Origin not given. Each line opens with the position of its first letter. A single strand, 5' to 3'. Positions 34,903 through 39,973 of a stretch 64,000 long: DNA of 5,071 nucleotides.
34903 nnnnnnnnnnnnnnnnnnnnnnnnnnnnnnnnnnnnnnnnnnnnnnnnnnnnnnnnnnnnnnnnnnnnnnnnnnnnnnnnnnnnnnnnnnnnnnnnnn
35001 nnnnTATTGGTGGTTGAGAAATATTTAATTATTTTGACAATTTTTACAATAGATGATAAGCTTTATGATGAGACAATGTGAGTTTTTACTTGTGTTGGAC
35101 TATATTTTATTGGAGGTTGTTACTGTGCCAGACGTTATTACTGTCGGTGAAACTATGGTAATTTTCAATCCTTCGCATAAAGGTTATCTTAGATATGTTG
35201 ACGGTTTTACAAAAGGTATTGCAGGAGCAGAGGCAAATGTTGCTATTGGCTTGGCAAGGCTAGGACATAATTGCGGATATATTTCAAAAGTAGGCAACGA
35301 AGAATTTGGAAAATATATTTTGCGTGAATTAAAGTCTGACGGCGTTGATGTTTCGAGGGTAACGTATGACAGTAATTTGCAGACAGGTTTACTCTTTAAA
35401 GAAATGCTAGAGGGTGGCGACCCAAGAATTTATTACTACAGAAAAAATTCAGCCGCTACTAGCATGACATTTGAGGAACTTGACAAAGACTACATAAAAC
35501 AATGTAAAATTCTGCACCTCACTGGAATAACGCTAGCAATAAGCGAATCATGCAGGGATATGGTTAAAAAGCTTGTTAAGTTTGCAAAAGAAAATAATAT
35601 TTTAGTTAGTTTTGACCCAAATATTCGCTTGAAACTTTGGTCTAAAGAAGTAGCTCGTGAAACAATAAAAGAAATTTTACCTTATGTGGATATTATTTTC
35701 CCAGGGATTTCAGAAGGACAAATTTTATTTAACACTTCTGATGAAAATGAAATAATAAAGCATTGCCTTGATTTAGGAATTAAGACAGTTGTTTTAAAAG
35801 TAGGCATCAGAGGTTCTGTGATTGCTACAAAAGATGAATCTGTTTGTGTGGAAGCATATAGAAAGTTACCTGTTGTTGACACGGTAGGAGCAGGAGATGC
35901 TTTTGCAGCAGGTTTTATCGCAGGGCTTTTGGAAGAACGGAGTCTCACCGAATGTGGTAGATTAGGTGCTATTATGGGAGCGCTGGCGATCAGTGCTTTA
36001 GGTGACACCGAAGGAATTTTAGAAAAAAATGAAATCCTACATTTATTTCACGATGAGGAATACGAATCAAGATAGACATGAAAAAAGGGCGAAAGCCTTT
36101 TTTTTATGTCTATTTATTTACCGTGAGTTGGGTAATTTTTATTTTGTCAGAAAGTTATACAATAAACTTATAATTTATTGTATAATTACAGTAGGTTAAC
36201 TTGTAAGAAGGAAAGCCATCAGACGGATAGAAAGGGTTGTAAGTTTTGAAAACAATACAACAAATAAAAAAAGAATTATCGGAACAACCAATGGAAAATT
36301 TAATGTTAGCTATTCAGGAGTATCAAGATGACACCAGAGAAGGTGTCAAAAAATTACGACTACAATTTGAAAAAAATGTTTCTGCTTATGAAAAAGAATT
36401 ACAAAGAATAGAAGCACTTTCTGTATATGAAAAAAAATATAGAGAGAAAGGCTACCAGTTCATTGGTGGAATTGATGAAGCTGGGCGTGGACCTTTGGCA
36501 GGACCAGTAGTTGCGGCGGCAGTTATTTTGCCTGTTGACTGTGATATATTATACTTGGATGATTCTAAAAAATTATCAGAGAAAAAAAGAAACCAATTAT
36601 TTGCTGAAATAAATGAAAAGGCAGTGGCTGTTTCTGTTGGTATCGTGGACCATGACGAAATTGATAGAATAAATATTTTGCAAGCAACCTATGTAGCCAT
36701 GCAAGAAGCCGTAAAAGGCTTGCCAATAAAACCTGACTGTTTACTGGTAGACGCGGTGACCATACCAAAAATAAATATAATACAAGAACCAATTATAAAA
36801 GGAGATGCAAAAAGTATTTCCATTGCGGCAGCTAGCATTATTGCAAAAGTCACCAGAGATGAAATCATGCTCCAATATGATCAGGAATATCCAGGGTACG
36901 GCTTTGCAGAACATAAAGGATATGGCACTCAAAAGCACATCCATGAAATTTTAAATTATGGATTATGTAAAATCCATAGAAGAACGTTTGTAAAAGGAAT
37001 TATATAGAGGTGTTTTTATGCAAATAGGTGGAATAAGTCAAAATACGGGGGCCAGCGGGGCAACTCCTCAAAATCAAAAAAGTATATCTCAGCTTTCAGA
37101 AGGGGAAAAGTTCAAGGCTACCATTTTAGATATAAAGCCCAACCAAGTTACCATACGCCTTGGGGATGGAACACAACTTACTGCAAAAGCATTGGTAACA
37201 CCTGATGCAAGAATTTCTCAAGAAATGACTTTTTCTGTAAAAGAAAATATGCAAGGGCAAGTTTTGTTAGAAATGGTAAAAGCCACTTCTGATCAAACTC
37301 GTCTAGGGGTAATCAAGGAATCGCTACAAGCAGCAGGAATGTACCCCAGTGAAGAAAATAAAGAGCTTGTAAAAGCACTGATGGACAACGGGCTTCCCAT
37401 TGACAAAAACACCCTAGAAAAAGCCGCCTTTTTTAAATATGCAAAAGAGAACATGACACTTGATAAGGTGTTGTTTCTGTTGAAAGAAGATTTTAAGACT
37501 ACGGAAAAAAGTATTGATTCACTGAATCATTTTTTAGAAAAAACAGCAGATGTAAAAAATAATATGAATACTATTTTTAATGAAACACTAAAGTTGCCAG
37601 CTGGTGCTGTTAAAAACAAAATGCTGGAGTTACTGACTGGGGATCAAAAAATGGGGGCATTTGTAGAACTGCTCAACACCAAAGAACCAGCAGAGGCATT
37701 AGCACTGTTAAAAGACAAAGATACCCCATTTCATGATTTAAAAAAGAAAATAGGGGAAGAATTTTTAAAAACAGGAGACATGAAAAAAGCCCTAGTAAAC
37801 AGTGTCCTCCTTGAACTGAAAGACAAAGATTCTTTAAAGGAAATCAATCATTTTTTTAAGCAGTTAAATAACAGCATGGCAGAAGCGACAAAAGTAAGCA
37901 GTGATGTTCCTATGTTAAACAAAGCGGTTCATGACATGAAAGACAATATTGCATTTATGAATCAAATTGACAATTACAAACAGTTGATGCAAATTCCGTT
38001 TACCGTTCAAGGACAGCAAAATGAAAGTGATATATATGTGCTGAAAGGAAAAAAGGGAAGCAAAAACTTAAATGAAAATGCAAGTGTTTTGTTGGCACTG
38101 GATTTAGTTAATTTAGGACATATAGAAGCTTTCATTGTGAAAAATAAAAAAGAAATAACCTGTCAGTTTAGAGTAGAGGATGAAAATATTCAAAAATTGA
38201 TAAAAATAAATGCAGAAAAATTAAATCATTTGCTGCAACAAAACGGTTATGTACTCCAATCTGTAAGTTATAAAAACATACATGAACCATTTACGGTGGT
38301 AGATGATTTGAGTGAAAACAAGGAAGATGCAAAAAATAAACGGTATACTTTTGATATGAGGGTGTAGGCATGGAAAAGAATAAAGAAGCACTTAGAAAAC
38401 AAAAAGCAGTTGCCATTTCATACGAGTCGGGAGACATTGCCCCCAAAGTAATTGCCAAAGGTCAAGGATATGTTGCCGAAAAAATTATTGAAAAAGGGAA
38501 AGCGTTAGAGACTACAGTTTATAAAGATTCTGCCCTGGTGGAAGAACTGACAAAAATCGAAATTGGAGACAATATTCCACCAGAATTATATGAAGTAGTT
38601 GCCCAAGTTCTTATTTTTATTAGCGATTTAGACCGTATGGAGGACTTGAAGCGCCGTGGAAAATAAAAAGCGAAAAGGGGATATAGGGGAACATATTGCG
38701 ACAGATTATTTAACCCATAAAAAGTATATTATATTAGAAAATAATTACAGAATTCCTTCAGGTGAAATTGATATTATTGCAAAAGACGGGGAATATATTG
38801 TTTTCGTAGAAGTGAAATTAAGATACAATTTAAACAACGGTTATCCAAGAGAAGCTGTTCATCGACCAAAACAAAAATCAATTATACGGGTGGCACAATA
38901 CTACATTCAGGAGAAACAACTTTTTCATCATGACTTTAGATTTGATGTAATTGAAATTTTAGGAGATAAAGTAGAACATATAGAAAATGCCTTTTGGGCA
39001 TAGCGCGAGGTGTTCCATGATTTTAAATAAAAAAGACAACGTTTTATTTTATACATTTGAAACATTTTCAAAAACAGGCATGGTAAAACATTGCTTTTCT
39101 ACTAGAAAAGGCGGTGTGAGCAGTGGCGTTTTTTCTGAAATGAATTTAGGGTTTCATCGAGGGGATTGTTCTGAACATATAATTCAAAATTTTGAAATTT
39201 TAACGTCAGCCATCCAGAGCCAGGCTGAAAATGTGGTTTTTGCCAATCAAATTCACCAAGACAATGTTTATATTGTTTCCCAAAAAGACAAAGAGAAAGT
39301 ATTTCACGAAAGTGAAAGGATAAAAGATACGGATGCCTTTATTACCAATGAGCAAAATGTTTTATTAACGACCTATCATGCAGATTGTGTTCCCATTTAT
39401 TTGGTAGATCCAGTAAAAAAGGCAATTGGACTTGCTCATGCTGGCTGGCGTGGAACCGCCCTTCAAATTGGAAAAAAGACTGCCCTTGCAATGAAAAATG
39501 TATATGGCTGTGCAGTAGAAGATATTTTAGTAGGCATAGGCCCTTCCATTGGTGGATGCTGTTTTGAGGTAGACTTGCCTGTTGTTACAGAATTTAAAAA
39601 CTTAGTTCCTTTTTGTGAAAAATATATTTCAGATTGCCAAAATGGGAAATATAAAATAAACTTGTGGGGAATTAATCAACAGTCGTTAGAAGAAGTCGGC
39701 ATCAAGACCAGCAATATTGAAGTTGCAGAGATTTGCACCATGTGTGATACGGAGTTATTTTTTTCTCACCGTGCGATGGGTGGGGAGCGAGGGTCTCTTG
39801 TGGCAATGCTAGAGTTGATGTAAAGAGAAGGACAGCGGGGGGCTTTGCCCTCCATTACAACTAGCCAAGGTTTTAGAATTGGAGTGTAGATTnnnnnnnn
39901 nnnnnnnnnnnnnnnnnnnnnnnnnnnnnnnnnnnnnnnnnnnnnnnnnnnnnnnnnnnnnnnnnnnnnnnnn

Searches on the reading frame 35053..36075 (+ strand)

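Call 72: search_protein_families(library=pfam, proteins=[window:35053-36075:+], max_evalue=0.0001)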
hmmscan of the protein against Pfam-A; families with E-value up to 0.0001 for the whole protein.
window:35053-36075:+ (340 aa): 2 families
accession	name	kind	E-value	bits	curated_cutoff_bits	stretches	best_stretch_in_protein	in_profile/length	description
PF00294.29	PfkB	-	4.5e-66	223.7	25.8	1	27-321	3-298/302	pfkB family carbohydrate kinase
PF08543.17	Phos_pyr_kin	-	4.8e-06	26.6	27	1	179-300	83-219/246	Phosphomethylpyrimidine kinase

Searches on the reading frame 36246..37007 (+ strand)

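Call 72: search_protein_families(library=pfam, proteins=[window:36246-37007:+], max_evalue=0.0001)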
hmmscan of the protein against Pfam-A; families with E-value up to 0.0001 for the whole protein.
window:36246-37007:+ (253 aa): 1 family
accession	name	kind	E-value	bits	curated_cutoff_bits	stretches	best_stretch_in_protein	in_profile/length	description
PF01351.25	RNase_HII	-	6e-46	157.3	25.8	1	75-249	2-197/199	Ribonuclease HII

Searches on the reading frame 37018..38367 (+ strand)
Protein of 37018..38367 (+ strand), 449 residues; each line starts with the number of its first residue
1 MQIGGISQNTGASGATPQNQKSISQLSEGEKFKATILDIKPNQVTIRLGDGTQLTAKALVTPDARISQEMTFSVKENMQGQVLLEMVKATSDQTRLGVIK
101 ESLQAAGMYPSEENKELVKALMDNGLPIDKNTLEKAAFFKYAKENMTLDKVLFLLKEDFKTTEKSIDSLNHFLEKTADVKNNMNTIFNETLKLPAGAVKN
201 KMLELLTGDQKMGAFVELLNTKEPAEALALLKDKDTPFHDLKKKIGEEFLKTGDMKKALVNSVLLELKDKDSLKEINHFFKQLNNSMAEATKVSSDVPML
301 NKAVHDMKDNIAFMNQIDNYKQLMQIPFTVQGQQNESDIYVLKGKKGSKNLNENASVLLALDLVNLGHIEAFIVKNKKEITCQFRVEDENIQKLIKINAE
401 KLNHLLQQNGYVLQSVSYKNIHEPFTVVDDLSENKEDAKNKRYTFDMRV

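Call 72: search_protein_families(library=pfam, proteins=[window:37018-38367:+], max_evalue=0.0001)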
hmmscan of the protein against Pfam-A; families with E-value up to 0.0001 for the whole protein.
window:37018-38367:+ (449 aa): 2 families
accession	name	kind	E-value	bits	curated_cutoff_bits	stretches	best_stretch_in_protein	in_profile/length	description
PF19753.4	DUF6240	-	4.7e-09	36.4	26.6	1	91-177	123-213/276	Family of unknown function (DUF6240)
PF02120.21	Flg_hook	-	3.2e-08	33.7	29.8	1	352-419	10-77/85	Flagellar hook-length control protein FliK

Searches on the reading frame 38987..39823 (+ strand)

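Call 72: search_protein_families(library=pfam, proteins=[window:38987-39823:+], max_evalue=0.0001)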
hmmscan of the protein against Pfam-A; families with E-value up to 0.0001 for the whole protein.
window:38987-39823:+ (278 aa): 1 family
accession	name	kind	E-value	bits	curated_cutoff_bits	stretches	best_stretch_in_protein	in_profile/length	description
PF02578.20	Cu-oxidase_4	-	3.1e-80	269.5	22.9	1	38-274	1-236/238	Multi-copper polyphenol oxidoreductase laccase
